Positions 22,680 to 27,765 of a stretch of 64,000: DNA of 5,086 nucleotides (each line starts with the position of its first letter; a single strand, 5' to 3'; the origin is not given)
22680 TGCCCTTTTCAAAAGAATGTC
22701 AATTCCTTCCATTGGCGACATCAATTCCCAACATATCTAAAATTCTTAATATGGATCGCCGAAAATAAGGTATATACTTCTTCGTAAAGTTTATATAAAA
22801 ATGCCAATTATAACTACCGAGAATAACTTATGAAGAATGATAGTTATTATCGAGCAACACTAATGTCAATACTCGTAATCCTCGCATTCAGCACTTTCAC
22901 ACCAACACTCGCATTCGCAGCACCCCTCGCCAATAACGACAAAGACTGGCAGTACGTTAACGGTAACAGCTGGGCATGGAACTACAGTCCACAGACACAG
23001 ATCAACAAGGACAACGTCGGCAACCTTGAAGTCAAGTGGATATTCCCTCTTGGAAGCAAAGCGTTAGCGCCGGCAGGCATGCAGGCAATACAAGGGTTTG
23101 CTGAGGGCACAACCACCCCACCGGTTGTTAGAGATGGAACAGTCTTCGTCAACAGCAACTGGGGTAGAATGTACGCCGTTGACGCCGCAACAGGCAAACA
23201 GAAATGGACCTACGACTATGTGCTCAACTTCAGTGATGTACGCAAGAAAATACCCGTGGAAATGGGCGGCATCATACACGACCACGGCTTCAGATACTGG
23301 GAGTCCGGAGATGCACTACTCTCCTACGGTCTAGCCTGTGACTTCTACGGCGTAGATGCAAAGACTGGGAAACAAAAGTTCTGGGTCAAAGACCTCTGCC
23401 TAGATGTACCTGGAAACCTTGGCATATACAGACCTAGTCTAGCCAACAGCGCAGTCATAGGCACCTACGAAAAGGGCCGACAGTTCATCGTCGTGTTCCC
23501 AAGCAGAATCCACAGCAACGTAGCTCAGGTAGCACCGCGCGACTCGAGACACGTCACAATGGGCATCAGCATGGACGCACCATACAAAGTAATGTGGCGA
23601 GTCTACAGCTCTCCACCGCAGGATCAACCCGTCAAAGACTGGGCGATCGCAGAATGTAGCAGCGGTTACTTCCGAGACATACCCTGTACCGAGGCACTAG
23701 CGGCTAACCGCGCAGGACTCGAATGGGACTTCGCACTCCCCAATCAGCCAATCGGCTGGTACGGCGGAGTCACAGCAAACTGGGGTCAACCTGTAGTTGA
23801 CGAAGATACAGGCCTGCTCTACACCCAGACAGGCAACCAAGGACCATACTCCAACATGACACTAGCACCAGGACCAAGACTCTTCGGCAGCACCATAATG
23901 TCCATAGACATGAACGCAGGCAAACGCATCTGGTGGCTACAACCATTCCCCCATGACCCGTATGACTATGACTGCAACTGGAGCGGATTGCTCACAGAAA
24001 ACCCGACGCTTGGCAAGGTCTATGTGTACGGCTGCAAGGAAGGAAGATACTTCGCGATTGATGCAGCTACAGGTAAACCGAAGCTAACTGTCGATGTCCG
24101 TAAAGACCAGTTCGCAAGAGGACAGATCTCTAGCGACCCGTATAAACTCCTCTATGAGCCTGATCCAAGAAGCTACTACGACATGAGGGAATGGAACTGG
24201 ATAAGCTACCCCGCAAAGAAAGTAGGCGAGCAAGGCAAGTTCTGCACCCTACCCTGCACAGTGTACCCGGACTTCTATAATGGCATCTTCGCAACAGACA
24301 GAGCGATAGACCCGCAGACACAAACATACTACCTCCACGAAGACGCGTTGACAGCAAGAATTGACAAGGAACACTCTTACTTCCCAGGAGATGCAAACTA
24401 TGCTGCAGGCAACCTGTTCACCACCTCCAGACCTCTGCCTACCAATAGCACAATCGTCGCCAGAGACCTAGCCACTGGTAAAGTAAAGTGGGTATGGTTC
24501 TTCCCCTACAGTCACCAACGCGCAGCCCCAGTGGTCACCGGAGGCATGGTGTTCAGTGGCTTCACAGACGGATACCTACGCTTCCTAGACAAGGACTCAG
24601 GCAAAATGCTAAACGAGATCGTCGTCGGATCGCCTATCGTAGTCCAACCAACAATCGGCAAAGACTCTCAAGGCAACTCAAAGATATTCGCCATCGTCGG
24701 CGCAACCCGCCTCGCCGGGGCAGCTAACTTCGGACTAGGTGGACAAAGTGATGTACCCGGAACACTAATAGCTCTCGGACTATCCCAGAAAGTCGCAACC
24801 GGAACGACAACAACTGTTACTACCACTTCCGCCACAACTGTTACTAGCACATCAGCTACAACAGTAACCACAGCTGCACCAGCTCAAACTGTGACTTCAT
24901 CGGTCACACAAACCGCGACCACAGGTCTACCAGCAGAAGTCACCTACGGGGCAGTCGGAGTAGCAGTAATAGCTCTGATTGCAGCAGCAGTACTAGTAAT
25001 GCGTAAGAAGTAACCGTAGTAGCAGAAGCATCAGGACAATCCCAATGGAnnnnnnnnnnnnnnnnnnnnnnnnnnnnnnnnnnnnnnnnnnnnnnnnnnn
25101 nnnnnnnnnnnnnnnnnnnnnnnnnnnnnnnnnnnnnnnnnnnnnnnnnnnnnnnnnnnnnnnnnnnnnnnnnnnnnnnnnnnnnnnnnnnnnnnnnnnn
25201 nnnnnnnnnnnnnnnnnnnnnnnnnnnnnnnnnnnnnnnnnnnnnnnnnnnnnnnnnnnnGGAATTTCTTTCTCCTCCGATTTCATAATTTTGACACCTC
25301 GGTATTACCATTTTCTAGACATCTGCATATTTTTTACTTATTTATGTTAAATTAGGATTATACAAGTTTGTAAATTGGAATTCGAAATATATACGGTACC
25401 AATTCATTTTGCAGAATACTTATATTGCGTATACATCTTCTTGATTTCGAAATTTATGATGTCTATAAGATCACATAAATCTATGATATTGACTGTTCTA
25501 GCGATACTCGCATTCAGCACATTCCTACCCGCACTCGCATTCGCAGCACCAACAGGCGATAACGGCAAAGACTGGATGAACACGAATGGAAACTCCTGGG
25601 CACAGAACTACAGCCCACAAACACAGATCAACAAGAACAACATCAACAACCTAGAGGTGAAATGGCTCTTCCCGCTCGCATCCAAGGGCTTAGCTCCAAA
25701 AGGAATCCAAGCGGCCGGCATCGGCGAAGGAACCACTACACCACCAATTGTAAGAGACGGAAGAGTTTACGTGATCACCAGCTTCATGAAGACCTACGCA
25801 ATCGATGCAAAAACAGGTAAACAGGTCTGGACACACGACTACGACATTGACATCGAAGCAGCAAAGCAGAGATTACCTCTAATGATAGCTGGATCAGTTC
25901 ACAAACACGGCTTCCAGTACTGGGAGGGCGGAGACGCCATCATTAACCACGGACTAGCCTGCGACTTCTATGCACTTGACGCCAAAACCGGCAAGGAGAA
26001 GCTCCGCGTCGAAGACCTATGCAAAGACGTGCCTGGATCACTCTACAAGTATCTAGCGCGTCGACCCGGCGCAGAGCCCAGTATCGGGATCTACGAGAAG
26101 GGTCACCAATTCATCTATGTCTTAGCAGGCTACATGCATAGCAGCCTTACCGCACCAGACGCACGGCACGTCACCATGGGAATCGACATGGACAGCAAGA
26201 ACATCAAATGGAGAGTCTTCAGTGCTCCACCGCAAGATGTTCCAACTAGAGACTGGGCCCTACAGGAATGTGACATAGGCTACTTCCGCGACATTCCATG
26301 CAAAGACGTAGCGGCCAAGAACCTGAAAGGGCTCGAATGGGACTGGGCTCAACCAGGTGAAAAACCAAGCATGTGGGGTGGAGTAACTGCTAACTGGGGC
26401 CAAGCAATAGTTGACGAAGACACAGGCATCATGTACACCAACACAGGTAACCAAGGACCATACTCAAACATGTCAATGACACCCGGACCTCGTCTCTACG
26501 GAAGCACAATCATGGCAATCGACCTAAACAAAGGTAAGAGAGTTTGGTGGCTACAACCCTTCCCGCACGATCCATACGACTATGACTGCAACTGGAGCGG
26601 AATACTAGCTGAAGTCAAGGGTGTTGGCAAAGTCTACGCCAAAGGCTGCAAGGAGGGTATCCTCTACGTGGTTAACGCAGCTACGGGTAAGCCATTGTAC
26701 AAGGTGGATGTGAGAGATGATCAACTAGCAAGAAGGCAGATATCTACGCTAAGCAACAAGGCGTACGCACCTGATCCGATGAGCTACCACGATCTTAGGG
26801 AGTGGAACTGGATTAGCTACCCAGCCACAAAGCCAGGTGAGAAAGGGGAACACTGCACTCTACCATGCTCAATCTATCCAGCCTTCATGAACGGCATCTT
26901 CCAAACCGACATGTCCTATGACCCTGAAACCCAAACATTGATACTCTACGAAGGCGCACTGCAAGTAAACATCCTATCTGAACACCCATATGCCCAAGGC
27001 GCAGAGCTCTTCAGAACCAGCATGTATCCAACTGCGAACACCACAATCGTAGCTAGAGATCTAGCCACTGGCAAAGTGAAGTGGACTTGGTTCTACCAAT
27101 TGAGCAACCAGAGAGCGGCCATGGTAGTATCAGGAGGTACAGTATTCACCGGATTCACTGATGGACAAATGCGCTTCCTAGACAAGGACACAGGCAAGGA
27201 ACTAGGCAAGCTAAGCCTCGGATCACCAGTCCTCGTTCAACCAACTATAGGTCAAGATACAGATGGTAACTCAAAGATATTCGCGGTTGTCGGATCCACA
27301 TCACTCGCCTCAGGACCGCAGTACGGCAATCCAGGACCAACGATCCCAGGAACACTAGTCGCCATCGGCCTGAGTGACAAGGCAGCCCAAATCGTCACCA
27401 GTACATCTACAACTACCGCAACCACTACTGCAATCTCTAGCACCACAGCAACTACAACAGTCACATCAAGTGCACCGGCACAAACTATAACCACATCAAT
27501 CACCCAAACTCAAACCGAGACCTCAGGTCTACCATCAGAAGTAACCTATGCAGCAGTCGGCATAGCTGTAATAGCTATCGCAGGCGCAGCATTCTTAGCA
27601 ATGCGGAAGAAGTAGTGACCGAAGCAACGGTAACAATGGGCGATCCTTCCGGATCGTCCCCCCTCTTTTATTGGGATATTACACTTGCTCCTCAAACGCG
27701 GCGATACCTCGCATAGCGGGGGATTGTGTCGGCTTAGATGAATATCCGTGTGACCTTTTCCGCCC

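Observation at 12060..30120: Tandem array of seven (plus one satellite) secreted PQQ-dehydrogenase-like beta-propeller genes in an archaeon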

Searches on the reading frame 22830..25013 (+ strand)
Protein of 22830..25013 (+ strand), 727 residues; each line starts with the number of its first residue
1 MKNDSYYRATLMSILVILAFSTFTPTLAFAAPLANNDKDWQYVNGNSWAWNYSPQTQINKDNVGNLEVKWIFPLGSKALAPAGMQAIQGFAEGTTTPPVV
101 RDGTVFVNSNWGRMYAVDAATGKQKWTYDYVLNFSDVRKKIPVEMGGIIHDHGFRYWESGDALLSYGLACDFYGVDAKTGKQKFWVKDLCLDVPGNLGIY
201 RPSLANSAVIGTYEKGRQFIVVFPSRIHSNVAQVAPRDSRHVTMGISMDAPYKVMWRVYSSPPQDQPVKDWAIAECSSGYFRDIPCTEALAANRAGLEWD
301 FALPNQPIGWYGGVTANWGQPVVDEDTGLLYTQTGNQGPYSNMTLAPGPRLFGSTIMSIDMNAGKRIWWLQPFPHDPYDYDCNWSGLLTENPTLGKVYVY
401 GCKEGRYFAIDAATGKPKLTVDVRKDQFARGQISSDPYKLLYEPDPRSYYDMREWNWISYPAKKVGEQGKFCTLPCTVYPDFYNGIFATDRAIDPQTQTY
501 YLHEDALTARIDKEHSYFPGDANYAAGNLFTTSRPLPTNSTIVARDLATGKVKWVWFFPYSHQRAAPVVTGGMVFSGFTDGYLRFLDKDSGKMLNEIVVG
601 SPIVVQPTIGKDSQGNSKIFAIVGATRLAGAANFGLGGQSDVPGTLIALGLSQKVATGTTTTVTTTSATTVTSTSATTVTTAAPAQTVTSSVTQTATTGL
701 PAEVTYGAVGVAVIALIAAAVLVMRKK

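Call 4: search_protein_families(library=pfam, proteins=[window:22830-25013:+], max_evalue=0.01)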
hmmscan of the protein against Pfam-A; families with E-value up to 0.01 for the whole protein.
window:22830-25013:+ (727 aa): 4 families
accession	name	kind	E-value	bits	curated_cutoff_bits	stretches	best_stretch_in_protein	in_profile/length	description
PF01011.28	PQQ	-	1.7e-31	110.1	26.7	2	40-181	1-135/595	Glucose/ethanol/alcohol dehydrogenase, beta-propeller domain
PF13360.13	PQQ_2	-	2.3e-13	50.8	27.6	1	92-130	63-101/233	Outer membrane protein assembly factor BamB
PF13570.13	Beta-prop_ACSF4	-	3e-05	24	133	0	541-612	114-186/329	Beta-alanine-activating enzyme, beta-propeller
PF01456.22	Mucin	-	0.005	17.3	34.7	0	637-705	28-96/143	Mucin-like glycoprotein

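Call 11: search_protein_families(library=ncbifam, proteins=[window:22830-25013:+], max_evalue=0.01)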
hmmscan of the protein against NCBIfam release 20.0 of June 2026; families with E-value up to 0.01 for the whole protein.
window:22830-25013:+ (727 aa): 6 families
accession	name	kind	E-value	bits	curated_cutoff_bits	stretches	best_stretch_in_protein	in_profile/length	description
TIGR03075.1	PQQ_enz_alc_DH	subfamily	1e-44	153.1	480.05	2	309-608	228-512/530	PQQ-dependent dehydrogenase, methanol/ethanol family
TIGR04528.1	acido_non_PQQ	subfamily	5.6e-30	104.5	650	3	314-431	203-323/493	acido-empty-quinoprotein group A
TIGR03074.1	PQQ_membr_DH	subfamily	2.8e-22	78.4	832.65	2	34-134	151-245/783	membrane-bound PQQ-dependent dehydrogenase, glucose/quinate/shikimate family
TIGR03300.1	assembly_YfgL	equivalog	9.5e-14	50.9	285.2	2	95-132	138-175/377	outer membrane protein assembly factor BamB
NF008351.0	PRK11138.1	equivalog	1.5e-11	43.4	423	2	96-130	154-188/394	outer membrane protein assembly factor BamB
NF053615.1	SerThrKinAfsKStmc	equivalog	3.8e-05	22.5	1300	1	86-129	558-600/809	protein serine/threonine kinase AfsK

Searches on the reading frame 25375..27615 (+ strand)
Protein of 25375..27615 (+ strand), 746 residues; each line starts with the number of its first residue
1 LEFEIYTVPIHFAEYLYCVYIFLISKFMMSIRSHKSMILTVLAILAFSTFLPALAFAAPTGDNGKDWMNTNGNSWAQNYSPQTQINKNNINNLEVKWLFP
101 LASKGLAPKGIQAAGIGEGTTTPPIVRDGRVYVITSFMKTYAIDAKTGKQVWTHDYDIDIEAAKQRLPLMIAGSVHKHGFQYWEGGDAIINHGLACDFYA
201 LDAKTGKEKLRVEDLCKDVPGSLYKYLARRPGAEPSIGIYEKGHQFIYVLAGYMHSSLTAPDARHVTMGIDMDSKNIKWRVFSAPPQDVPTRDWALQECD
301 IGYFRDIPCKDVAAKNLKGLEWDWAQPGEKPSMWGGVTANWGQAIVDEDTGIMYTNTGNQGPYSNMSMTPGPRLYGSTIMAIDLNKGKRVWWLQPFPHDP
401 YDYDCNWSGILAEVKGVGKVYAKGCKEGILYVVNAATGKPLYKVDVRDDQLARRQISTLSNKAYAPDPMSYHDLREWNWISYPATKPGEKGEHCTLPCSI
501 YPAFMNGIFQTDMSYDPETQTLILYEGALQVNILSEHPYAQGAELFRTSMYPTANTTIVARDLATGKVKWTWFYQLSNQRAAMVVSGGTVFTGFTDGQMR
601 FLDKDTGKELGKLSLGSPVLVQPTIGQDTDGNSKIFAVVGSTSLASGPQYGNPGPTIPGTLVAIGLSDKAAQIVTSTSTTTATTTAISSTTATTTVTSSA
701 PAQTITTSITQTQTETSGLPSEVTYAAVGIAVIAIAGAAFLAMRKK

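Call 4: search_protein_families(library=pfam, proteins=[window:25375-27615:+], max_evalue=0.01)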
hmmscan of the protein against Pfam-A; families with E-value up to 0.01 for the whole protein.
window:25375-27615:+ (746 aa): 3 families
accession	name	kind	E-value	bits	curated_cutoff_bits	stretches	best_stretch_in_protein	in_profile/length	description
PF01011.28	PQQ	-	8.4e-41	140.8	26.7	2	329-447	219-341/595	Glucose/ethanol/alcohol dehydrogenase, beta-propeller domain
PF13360.13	PQQ_2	-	6.8e-17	62.3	27.6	2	529-618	61-149/233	Outer membrane protein assembly factor BamB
PF13570.13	Beta-prop_ACSF4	-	6.1e-07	29.6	133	0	556-628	113-186/329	Beta-alanine-activating enzyme, beta-propeller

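Call 11: search_protein_families(library=ncbifam, proteins=[window:25456-27615:+], max_evalue=0.01)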
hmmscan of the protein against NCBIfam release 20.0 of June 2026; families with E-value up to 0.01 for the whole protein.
window:25456-27615:+ (719 aa): 5 families
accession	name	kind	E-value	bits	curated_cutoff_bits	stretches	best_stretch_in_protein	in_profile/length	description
TIGR03075.1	PQQ_enz_alc_DH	subfamily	1.2e-52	179.3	480.05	2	305-607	228-521/530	PQQ-dependent dehydrogenase, methanol/ethanol family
TIGR04528.1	acido_non_PQQ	subfamily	5.5e-33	114.5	650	3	305-416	198-312/493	acido-empty-quinoprotein group A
TIGR03074.1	PQQ_membr_DH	subfamily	6.2e-27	93.8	832.65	2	35-138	152-250/783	membrane-bound PQQ-dependent dehydrogenase, glucose/quinate/shikimate family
TIGR03300.1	assembly_YfgL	equivalog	8.8e-13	47.7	285.2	2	528-601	74-146/377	outer membrane protein assembly factor BamB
NF008351.0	PRK11138.1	equivalog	1.9e-09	36.5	423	1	96-182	64-143/394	outer membrane protein assembly factor BamB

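Call 13: find_homologous_proteins(query=window:25456-27615:+, max_evalue=1e-10)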
Query window:25456-27615:+ (719 aa): 1290 proteins with E <= 1e-10 among 8000 candidates; the best 120 are listed.
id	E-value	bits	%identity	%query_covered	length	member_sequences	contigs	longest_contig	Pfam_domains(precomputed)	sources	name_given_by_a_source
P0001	0.0e+0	1655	100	99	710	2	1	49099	PF01011.29,PF13360.14,PF13570.14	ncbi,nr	ncbi:MAG: PQQ-binding-like beta-propeller repeat protein [Thaumarchaeota archaeon]|nr:PQQ-binding-li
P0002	0.0e+0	1288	75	100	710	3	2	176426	PF01011.29,PF13360.14,PF13570.14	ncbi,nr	ncbi:MAG: PQQ-binding-like beta-propeller repeat protein [Thaumarchaeota archaeon]|nr:PQQ-binding-li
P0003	0.0e+0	1285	80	88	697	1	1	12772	PF01011.29,PF13360.14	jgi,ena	-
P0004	0.0e+0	1149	69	100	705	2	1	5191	PF01011.29,PF13360.14,PF13570.14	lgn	-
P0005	0.0e+0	1111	64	100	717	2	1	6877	PF01011.29,PF13360.14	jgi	jgi:outer membrane protein assembly factor BamB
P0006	0.0e+0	1058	66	87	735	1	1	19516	PF01011.29,PF13360.14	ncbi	-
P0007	0.0e+0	1055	63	100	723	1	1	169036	PF01011.29,PF13360.14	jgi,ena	-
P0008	0.0e+0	1054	64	100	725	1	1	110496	PF01011.29,PF13360.14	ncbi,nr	ncbi:MAG: PQQ-binding-like beta-propeller repeat protein [Thaumarchaeota archaeon]|nr:PQQ-binding-li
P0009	0.0e+0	1047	63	100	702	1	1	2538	PF01011.29,PF13360.14,PF13570.14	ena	-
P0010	0.0e+0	1034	63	100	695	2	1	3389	PF01011.29,PF13360.14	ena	-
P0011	0.0e+0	1013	60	100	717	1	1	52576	PF01011.29,PF13360.14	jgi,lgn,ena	-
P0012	3.8e-298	1009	62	90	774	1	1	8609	PF01011.29,PF13360.14,PF13570.14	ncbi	-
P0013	8.7e-298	1008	62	99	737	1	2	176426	PF01011.29,PF13360.14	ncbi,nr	ncbi:MAG: hypothetical protein M1503_08305 [Thaumarchaeota archaeon]|nr:hypothetical protein [Nitros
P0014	2.0e-296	1003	63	90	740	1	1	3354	PF01011.29,PF13360.14,PF13570.14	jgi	jgi:outer membrane protein assembly factor BamB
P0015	1.2e-292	991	59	100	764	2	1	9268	PF01011.29,PF13360.14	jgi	-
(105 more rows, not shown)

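Call 15: find_encoding_contigs(protein=P0001, flank=10000, max_places=4)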
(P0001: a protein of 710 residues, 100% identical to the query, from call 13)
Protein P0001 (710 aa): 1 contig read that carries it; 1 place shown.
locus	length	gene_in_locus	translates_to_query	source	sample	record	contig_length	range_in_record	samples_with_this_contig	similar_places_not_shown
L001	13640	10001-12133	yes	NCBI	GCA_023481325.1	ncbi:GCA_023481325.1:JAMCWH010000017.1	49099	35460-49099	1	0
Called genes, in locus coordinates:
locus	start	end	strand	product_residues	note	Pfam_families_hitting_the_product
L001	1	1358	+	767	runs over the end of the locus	PF01011:PQQ, PF13360:PQQ_2 (faint), PF01011:PQQ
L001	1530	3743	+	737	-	PF01011:PQQ, PF13360:PQQ_2 (faint), PF01011:PQQ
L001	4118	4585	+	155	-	PF01814:Hemerythrin (weak)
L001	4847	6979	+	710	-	PF01011:PQQ, PF13360:PQQ_2 (faint), PF13570:Beta-prop_ACSF4 (faint), PF01011:PQQ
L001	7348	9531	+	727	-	PF01011:PQQ, PF13360:PQQ_2 (faint), PF01011:PQQ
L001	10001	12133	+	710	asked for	PF01011:PQQ, PF13360:PQQ_2 (faint), PF13570:Beta-prop_ACSF4 (faint), PF01011:PQQ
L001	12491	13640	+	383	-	PF01011:PQQ, PF13360:PQQ_2 (faint), PF01011:PQQ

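Call 66: find_encoding_contigs(protein=P0002, flank=1000, max_places=4)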
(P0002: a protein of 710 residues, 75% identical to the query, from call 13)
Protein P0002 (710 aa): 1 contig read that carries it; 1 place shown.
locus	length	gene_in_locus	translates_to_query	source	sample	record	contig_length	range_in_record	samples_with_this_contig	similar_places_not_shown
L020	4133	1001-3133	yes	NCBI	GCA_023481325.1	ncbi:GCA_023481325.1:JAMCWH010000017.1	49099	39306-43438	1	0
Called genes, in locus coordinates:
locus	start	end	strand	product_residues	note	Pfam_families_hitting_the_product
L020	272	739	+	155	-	PF01814:Hemerythrin (weak)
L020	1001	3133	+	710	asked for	PF01011:PQQ, PF13360:PQQ_2 (faint), PF13570:Beta-prop_ACSF4 (faint), PF01011:PQQ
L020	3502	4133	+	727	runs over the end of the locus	PF01011:PQQ, PF13360:PQQ_2 (faint), PF01011:PQQ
